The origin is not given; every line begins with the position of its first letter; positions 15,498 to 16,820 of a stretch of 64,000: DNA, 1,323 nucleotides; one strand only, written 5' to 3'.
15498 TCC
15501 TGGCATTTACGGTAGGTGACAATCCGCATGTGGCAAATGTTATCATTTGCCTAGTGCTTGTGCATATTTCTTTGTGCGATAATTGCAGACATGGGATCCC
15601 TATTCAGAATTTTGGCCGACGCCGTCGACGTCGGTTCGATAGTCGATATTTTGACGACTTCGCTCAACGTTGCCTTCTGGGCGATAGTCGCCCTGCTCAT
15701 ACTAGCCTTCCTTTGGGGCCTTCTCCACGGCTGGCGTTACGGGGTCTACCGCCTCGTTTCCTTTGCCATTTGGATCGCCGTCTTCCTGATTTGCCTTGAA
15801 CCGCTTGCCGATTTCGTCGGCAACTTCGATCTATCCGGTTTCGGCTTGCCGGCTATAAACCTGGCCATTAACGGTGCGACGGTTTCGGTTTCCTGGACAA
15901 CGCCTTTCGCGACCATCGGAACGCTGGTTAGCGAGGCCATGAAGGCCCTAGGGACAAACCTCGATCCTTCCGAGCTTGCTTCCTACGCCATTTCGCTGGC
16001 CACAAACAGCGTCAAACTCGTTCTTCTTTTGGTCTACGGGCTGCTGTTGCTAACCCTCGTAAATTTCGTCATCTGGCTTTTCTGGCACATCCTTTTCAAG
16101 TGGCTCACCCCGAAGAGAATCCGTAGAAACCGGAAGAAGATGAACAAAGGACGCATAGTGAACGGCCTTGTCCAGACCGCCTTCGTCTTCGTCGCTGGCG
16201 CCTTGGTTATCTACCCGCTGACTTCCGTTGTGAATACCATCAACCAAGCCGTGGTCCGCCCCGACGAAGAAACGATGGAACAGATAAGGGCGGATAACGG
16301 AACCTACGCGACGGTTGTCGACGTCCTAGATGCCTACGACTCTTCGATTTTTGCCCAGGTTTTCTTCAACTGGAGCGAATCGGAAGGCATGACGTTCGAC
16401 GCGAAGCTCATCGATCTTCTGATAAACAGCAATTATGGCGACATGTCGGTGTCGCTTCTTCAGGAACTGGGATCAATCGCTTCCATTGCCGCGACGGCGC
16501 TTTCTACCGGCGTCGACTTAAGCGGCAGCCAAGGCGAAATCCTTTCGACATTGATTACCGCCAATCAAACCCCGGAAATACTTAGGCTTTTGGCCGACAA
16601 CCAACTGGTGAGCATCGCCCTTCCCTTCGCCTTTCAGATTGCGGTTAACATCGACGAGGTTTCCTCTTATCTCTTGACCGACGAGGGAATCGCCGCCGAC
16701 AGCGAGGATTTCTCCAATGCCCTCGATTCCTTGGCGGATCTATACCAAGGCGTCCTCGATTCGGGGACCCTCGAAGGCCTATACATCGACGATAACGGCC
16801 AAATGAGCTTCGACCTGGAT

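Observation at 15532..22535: Giant 2314-aa hyper-acidic, membrane-anchored protein with no recognisable domain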

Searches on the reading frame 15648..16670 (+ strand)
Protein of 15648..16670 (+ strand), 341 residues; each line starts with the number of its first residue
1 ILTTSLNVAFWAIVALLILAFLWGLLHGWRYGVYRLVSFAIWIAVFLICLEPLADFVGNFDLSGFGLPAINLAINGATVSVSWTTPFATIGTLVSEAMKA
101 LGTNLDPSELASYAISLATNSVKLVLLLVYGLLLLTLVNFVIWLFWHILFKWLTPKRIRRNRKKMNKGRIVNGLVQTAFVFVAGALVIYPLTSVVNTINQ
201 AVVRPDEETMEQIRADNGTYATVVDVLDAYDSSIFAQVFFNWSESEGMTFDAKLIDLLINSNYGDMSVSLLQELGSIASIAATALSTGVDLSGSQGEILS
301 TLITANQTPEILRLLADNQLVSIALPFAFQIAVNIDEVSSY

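Call 32: find_homologous_proteins(query=A3, max_evalue=0.001)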
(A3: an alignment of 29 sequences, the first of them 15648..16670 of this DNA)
Query A3 (29 sequences) (341 aa, profile of the alignment): 2 proteins with E <= 0.001 among 8000 candidates.
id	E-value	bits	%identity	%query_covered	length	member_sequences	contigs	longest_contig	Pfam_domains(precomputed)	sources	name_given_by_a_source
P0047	3.6e-74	268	32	65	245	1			-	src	-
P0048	6.2e-35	139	28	84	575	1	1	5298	-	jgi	-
